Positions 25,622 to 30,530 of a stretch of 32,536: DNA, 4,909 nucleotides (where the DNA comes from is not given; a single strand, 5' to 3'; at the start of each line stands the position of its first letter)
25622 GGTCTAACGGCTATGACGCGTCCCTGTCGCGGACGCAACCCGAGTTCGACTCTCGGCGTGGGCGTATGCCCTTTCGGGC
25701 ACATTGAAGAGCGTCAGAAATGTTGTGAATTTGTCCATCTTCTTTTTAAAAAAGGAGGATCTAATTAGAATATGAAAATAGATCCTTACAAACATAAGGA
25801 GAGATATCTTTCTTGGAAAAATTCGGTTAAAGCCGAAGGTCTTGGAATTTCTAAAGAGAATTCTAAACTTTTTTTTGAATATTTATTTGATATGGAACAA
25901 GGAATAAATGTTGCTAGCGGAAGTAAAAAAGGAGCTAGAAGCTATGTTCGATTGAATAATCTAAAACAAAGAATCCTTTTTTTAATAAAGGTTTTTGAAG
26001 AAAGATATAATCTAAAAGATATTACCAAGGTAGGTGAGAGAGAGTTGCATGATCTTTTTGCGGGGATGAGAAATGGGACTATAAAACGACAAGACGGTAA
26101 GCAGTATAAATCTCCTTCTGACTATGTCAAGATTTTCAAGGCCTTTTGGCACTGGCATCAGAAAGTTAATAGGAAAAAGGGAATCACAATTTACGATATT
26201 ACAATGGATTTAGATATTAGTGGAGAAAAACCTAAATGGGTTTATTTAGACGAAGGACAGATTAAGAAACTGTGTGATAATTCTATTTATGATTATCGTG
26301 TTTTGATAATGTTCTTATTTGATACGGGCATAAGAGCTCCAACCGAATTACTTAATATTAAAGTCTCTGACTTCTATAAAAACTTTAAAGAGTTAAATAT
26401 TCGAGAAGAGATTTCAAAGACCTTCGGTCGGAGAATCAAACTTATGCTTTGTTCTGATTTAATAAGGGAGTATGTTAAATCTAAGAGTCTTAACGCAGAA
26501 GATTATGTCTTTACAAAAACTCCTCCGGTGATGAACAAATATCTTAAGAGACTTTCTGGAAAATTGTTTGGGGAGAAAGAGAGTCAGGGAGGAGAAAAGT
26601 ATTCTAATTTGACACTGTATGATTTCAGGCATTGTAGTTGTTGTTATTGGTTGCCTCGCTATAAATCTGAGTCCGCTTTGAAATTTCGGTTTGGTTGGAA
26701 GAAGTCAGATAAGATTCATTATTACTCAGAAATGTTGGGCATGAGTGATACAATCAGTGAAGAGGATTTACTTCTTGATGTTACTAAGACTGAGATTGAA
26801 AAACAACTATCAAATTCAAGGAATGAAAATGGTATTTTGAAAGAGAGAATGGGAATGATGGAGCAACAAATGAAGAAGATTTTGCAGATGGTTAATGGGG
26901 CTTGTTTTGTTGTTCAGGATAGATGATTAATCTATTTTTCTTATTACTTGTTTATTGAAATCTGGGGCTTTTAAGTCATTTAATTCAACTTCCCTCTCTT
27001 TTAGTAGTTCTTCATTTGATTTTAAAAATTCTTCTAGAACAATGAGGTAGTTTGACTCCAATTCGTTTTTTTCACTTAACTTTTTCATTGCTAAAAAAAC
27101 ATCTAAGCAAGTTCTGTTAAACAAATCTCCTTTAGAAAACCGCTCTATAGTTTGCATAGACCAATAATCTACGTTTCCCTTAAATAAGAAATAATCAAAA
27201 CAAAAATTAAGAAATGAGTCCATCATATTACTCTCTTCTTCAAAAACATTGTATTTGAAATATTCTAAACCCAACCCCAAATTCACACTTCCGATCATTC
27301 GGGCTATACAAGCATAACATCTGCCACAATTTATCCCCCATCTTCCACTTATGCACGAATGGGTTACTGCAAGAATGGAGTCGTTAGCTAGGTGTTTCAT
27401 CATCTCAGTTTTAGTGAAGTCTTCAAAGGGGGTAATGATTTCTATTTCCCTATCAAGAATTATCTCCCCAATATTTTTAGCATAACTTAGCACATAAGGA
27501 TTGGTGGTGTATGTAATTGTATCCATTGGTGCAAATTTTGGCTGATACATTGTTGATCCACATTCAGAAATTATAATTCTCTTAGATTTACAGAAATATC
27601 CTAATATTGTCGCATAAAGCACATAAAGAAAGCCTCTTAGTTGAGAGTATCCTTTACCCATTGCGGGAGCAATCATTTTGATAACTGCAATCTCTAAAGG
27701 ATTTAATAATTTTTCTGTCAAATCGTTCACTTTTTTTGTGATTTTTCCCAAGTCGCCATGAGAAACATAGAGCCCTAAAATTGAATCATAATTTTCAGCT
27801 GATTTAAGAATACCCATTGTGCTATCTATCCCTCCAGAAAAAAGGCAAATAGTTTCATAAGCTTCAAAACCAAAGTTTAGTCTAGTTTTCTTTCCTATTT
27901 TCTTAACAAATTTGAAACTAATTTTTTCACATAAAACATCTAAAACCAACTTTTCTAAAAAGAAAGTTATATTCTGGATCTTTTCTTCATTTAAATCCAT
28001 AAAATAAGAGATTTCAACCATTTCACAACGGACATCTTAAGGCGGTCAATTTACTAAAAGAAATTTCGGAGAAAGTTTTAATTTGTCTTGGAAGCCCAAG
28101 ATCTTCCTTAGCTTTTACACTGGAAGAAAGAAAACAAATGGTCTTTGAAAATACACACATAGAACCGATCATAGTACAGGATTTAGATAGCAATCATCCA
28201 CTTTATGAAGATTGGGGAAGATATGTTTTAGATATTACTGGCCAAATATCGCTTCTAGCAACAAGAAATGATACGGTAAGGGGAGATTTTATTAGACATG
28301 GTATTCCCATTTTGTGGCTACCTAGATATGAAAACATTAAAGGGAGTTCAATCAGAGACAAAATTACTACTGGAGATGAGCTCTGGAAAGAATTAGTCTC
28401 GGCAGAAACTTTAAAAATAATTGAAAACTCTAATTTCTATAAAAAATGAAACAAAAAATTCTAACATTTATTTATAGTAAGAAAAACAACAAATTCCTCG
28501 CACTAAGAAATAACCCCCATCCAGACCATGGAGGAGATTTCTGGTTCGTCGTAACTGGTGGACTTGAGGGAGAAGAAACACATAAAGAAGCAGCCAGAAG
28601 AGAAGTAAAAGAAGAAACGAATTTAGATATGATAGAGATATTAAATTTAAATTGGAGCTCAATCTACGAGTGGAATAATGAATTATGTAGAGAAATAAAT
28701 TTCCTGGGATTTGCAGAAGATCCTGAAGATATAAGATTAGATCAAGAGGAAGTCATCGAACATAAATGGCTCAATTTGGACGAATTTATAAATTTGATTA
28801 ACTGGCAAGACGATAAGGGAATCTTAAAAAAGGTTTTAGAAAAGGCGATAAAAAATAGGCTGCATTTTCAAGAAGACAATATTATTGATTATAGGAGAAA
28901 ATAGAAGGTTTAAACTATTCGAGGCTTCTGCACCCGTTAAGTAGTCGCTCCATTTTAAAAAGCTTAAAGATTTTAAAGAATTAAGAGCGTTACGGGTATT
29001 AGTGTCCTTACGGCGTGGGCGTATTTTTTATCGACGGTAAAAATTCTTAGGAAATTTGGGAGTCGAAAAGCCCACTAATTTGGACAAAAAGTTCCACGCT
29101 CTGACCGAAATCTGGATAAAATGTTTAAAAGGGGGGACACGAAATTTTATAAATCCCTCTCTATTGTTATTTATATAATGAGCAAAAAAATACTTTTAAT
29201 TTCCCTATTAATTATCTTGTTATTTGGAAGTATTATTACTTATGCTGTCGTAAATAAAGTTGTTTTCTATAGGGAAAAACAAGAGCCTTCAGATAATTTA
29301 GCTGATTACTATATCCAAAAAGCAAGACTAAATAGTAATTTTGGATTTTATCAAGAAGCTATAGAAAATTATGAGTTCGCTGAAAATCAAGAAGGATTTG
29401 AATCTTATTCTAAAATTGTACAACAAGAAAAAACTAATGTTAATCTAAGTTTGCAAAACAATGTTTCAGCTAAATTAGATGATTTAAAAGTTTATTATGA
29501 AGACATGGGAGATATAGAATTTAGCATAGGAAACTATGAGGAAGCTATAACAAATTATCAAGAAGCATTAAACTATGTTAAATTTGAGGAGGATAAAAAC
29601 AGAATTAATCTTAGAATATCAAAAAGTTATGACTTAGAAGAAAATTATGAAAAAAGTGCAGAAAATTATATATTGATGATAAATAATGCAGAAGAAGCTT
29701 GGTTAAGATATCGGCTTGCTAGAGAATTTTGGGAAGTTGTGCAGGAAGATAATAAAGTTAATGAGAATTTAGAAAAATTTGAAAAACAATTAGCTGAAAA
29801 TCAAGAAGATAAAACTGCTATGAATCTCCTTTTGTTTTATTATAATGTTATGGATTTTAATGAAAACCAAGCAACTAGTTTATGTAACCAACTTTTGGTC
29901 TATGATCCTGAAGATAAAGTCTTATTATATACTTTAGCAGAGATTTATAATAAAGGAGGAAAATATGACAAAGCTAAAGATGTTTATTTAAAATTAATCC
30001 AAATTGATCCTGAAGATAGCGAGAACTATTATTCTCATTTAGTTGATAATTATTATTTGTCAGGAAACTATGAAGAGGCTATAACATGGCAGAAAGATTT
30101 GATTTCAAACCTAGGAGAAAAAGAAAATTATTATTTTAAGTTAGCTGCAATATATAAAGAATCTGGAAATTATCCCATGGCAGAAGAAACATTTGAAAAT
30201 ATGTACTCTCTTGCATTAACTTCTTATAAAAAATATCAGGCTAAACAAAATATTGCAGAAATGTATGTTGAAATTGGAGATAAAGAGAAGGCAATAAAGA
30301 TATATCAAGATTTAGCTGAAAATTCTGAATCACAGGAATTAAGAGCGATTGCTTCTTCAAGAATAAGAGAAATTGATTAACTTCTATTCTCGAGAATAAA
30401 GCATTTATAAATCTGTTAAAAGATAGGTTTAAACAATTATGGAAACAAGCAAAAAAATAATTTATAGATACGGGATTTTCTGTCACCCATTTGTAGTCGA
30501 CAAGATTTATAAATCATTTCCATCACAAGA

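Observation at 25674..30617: Tandem direct repeats of the tRNA-Asp 3' end delimit stacked integrated elements next to a tyrosine integrase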

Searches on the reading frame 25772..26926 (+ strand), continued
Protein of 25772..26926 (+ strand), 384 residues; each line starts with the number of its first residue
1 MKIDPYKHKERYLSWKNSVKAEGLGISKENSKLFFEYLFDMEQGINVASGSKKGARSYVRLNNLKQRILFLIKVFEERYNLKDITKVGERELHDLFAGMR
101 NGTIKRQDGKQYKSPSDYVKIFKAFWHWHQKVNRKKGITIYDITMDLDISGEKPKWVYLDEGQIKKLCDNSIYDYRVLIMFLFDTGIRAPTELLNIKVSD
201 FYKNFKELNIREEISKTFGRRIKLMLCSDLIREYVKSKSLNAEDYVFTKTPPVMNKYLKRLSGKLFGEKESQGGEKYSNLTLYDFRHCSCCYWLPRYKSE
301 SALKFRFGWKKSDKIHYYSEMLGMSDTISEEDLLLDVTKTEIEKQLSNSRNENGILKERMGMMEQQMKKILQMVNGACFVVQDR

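Call 92: search_dna_similar(query=window:25772-26926:+, collection=plasmids, mode=protein, max_evalue=0.001, max_rows=10)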
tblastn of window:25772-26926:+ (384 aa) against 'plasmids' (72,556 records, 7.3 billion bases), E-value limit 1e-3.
No match.

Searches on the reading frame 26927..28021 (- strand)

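Call 8: search_protein_families(library=pfam, proteins=[window:26927-28021:-], max_evalue=0.01)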
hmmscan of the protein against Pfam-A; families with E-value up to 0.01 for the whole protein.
window:26927-28021:- (364 aa): 1 family
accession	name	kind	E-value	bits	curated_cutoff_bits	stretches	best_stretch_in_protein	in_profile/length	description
PF06508.19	QueC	-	1.3e-11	44.9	22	1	188-244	147-205/210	Queuosine biosynthesis protein QueC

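Call 64: search_protein_families(library=ncbifam, proteins=[window:26927-28021:-], max_evalue=0.01)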
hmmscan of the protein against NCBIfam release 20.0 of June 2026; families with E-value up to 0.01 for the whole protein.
window:26927-28021:- (364 aa): 3 families
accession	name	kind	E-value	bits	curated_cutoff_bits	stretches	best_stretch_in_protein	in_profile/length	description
NF041925.1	QatC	equivalog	4.4e-16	58.8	280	1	44-259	90-328/398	Qat anti-phage system QueC-like protein QatC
TIGR00364.1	TIGR00364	equivalog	4.6e-07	29.6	150.3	1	176-241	134-201/201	7-cyano-7-deazaguanine synthase QueC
NF008317.0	PRK11106.1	equivalog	4e-06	26.3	378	0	125-244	95-209/231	7-cyano-7-deazaguanine synthase QueC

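Call 65: search_protein_families(library=padloc, proteins=[window:26927-28021:-], max_evalue=0.01)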
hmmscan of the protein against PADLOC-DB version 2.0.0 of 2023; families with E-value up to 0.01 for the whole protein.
window:26927-28021:- (364 aa): 2 families
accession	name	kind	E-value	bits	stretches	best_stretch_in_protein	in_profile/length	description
PDLC02214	QatC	-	9.5e-13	45.8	1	46-266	140-382/453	-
PDLC00911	QueC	-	3.1e-11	41.8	1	55-242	6-182/190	QueC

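Call 66: search_protein_families(library=phrogs, proteins=[window:26927-28021:-], max_evalue=0.001)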
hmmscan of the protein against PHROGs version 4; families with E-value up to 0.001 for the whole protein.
window:26927-28021:- (364 aa): 1 family
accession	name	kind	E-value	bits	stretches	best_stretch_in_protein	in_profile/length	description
phrog_1550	-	moron, auxiliary metabolic gene and host takeover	9.1e-13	48.8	1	171-246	269-348/418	QueC-like queuosine biosynthesis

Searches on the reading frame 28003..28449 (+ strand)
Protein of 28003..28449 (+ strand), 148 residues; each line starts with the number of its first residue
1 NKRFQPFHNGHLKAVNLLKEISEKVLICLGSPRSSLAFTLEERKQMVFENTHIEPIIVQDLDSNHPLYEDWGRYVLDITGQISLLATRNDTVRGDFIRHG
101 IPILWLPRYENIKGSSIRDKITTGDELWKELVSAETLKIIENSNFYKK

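Call 64: search_protein_families(library=ncbifam, proteins=[window:28003-28449:+], max_evalue=0.01)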
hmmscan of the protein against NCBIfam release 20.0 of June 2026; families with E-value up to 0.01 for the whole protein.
window:28003-28449:+ (148 aa): 11 families
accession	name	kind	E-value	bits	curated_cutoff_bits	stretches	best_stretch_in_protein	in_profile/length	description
NF002243.0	PRK01153.1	subfamily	3.1e-16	59.5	127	1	3-142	8-156/175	nicotinamide-nucleotide adenylyltransferase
TIGR01527.1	arch_NMN_Atrans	equivalog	1.3e-10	41.1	181.2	1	3-142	7-155/167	nicotinamide-nucleotide adenylyltransferase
NF003791.0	PRK05379.2-3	equivalog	1.2e-07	31.3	409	1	3-48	13-62/340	bifunctional nicotinamide-nucleotide adenylyltransferase/Nudix hydroxylase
NF003785.0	PRK05379.1-1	equivalog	8.2e-07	28.5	418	1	3-56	10-67/347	bifunctional nicotinamide-nucleotide adenylyltransferase/Nudix hydroxylase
TIGR00125.1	cyt_tran_rel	domain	3.2e-06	27.2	27.7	1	3-47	7-56/65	adenylyltransferase/cytidyltransferase family protein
NF010365.0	PRK13793.1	equivalog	0.00012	21.7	198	1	3-54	12-67/196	nicotinate-nicotinamide nucleotide adenylyltransferase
NF003786.0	PRK05379.1-2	equivalog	0.00013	21.3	397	1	3-62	22-88/354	bifunctional nicotinamide-nucleotide adenylyltransferase/Nudix hydroxylase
TIGR01510.1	coaD_prev_kdtB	equivalog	0.00029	20.9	103.3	1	4-53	8-58/155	pantetheine-phosphate adenylyltransferase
NF000839.0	PRK00071.1-1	equivalog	0.00074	19.5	187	0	4-25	15-38/219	nicotinate-nucleotide adenylyltransferase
NF003787.0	PRK05379.1-4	equivalog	0.0013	17.7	449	1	3-79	17-100/346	bifunctional nicotinamide-nucleotide adenylyltransferase/Nudix hydroxylase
NF003788.0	PRK05379.1-5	equivalog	0.0061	15.9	354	1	3-60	13-76/351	bifunctional nicotinamide-nucleotide adenylyltransferase/Nudix hydroxylase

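Call 65: search_protein_families(library=padloc, proteins=[window:28003-28449:+], max_evalue=0.01)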
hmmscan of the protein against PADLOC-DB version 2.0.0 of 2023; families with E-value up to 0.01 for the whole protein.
window:28003-28449:+ (148 aa): 0 families

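Call 66: search_protein_families(library=phrogs, proteins=[window:28003-28449:+], max_evalue=0.001)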
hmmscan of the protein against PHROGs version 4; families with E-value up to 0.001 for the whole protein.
window:28003-28449:+ (148 aa): 1 family
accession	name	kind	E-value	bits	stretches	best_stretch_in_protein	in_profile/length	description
phrog_395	-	other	0.00011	23.2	1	3-46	19-66/373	cytidyltransferase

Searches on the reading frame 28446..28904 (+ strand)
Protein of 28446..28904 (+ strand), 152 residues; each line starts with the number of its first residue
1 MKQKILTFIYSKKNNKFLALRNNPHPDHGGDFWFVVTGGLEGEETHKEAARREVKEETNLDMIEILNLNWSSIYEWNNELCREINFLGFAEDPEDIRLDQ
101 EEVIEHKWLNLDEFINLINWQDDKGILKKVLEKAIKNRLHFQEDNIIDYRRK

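Call 8: search_protein_families(library=pfam, proteins=[window:28446-28904:+], max_evalue=0.01)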
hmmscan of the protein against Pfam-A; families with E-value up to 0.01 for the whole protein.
window:28446-28904:+ (152 aa): 1 family
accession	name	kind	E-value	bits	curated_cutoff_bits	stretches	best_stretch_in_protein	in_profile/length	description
PF00293.34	NUDIX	-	1.7e-15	57.7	21.1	1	9-124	10-128/134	NUDIX domain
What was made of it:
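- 28446..28904 (+): Nudix hydrolase, 152 aa (cargo). PF00293, 1.7e-15 (call 8).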

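Call 64: search_protein_families(library=ncbifam, proteins=[window:28446-28904:+], max_evalue=0.01)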
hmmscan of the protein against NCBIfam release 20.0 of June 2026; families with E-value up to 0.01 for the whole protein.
window:28446-28904:+ (152 aa): 12 families
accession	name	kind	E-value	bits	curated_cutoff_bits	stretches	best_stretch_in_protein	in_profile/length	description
NF006961.0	PRK09438.1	equivalog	7.4e-13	48.2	103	1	3-120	9-135/151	dihydroneopterin triphosphate diphosphatase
NF001299.0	PRK00241.1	equivalog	1.8e-07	30.9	158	1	25-135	153-256/263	NAD(+) diphosphatase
NF001938.0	PRK00714.1-5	equivalog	2.8e-06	26.8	116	1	12-71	23-87/172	RNA pyrophosphohydrolase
NF001936.0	PRK00714.1-3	equivalog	3.5e-05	23.7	118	1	5-105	14-111/155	RNA pyrophosphohydrolase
NF008044.0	PRK10776.1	equivalog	0.0013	18.7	148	1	9-69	11-69/130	8-oxo-dGTP diphosphatase MutT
NF052459.1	OxoGTPPhMutT1Mycb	equivalog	0.0014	17.8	475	1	31-134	29-129/292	8-oxo-(d)GTP phosphatase MutT1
NF001937.0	PRK00714.1-4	equivalog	0.0025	17.5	139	1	30-66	30-66/161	RNA pyrophosphohydrolase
TIGR02705.1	nudix_YtkD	equivalog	0.0028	17.2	154.4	1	37-86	51-100/156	RNA deprotection pyrophosphohydrolase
NF003785.0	PRK05379.1-1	equivalog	0.0032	16.7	418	1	14-63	213-260/347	bifunctional nicotinamide-nucleotide adenylyltransferase/Nudix hydroxylase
NF007834.0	PRK10546.1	equivalog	0.0051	16.6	156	1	9-61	10-60/135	pyrimidine (deoxy)nucleoside triphosphate diphosphatase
NF012016.0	PRK15472.1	equivalog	0.006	16.3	95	1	13-61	13-61/141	nucleoside triphosphatase NudI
NF041652.1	Nud_hyd_Dein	equivalog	0.0066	16.7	200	1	21-117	31-130/152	Nudix hydrolase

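Call 65: search_protein_families(library=padloc, proteins=[window:28446-28904:+], max_evalue=0.01)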
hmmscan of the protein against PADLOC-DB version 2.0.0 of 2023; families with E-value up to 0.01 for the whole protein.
window:28446-28904:+ (152 aa): 1 family
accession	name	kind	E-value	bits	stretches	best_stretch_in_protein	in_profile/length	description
PDLC04899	PDC-S07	-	2.1e-07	28.7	1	9-133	13-131/135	-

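Call 66: search_protein_families(library=phrogs, proteins=[window:28446-28904:+], max_evalue=0.001)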
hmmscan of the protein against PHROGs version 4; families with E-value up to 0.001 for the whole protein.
window:28446-28904:+ (152 aa): 4 families
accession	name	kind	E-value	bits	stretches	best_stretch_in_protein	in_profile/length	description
phrog_1198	-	other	1.9e-13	51.8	1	8-133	43-175/253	MutT/NUDIX hydrolase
phrog_1185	-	other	2.3e-06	28.3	1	20-61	168-209/301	nudix hydrolase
phrog_15528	-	head and packaging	0.00012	21.6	1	32-117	544-626/794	portal protein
phrog_10313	-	other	0.00056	20.7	1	4-60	13-67/159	nudix hydrolase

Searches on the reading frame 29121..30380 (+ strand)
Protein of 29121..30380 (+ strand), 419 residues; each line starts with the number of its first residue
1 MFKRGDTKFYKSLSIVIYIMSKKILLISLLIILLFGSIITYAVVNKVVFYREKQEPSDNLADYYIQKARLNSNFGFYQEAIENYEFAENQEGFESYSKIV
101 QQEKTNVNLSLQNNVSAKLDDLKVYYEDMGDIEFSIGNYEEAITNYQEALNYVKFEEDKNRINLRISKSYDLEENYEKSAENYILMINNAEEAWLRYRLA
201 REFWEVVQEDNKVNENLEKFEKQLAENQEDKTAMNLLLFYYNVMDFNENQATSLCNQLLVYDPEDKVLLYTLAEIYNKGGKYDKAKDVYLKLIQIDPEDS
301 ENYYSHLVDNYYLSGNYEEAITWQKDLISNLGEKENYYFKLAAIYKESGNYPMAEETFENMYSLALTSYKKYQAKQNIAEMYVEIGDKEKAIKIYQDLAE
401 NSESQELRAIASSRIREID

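Call 8: search_protein_families(library=pfam, proteins=[window:29121-30380:+], max_evalue=0.01)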
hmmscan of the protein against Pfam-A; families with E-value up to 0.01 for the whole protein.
window:29121-30380:+ (419 aa): 20 families
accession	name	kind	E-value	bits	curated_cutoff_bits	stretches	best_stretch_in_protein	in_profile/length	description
PF13424.12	TPR_12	-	2.2e-17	63.5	30.1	3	338-401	6-74/77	Tetratricopeptide repeat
PF07719.23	TPR_2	-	5.7e-16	57.7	27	2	268-299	3-34/34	Tetratricopeptide repeat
PF13181.12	TPR_8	-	7.5e-15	54.2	25.7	1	269-299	4-34/34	Tetratricopeptide repeat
PF00515.34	TPR_1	-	2.5e-12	46.5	27.8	1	269-299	4-34/34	Tetratricopeptide repeat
PF13174.12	TPR_6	-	2.6e-12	47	26.3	1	269-298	3-32/33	Tetratricopeptide repeat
PF13428.12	TPR_14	-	4.3e-12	45.9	23.5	1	268-303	3-38/44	Tetratricopeptide repeat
PF13176.12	TPR_7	-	2.2e-11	43.3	27.9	0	377-398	4-25/36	Tetratricopeptide repeat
PF14559.12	TPR_19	-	1.3e-10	41.9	25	1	249-304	8-62/68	Tetratricopeptide repeat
PF13432.12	TPR_16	-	2.1e-09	38.1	32.7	0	257-299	22-64/65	Tetratricopeptide repeat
PF13431.12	TPR_17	-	3.2e-09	36.8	24.4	1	254-286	1-33/34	Tetratricopeptide repeat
PF13414.12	TPR_11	-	4.8e-09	36.2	26.8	2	130-152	1-23/42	TPR repeat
PF13374.12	TPR_10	-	8.1e-06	26.1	27.5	0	303-326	4-27/42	Tetratricopeptide repeat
PF12895.13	ANAPC3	-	8.8e-06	26.4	27.2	1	246-322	3-77/82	Anaphase-promoting complex, cyclosome, subunit 3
PF10516.15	SHNi-TPR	-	0.00015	21.7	21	1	126-152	4-30/38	SHNi-TPR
PF01535.26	PPR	-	0.00022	21.7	25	0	274-293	8-27/31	PPR repeat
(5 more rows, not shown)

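Call 64: search_protein_families(library=ncbifam, proteins=[window:29181-30380:+], max_evalue=0.01)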
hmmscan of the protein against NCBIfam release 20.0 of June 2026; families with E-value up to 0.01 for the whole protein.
window:29181-30380:+ (399 aa): 16 families
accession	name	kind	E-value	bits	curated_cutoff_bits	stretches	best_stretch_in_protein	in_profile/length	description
TIGR02917.1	PEP_TPR_lipo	equivalog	7e-14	50.7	312.2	2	34-279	567-803/899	XrtA/PEP-CTERM system TPR-repeat protein PrsT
NF040959.1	MamA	equivalog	4.9e-10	39.2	200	1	229-376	54-197/204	magnetosome protein MamA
TIGR02552.1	LcrH_SycD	equivalog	7.1e-08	32.3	104.8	2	229-301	35-106/136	SycD/LcrH family type III secretion system chaperone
NF053607.1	CHU_0125_OmpA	equivalog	8.9e-07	27.8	620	2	260-374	33-148/639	CHU_0125 family OmpA-like outer membrane integrity protein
TIGR00540.1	TPR_hemY_coli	hypoth_equivalog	9e-06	24.7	142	1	201-280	285-360/385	heme biosynthesis-associated TPR protein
NF008520.0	PRK11447.1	equivalog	7.7e-05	20.7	858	1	229-299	478-545/1157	cellulose synthase complex outer membrane protein BcsC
NF008757.0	PRK11788.1-5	equivalog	8.5e-05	21.9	363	0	244-308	105-168/388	lipopolysaccharide assembly protein LapB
NF040561.1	PrimPol_Msp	equivalog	9.5e-05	21.1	200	1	225-365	4-131/515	CRISPR-associated primase-polymerase type A1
NF052400.1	M48_BAM_BepA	equivalog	0.00016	20.6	570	0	80-155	403-479/483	beta-barrel assembly-enhancing protease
NF052312.1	T9SS_PorW_SprE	equivalog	0.00018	20.3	250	1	252-387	147-288/716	type IX secretion system periplasmic lipoprotein PorW/SprE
TIGR02521.1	type_IV_pilW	equivalog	0.00045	19.8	154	1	198-281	19-100/234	type IV pilus biogenesis/stability protein PilW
TIGR03504.1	FimV_Cterm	subfamily_domain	0.0008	19.4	30.65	1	358-383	5-30/44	FimV/HubP family polar landmark protein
TIGR00756.2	PPR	repeat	0.0016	18.5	20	0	254-271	8-25/35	pentatricopeptide repeat protein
TIGR02795.1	tol_pal_ybgF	equivalog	0.0024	18.5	90.1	1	284-381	5-105/119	tol-pal system protein YbgF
NF052415.1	T3SS_chap_SctY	equivalog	0.0035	17.9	70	0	243-339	3-101/106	type III secretion apparatus assembly chaperone SctY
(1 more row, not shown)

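Call 65: search_protein_families(library=padloc, proteins=[window:29181-30380:+], max_evalue=0.01)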
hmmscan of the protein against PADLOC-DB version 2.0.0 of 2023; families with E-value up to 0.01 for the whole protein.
window:29181-30380:+ (399 aa): 0 families

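Call 66: search_protein_families(library=phrogs, proteins=[window:29181-30380:+], max_evalue=0.001)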
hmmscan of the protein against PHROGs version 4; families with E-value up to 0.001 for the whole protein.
window:29181-30380:+ (399 aa): 0 families
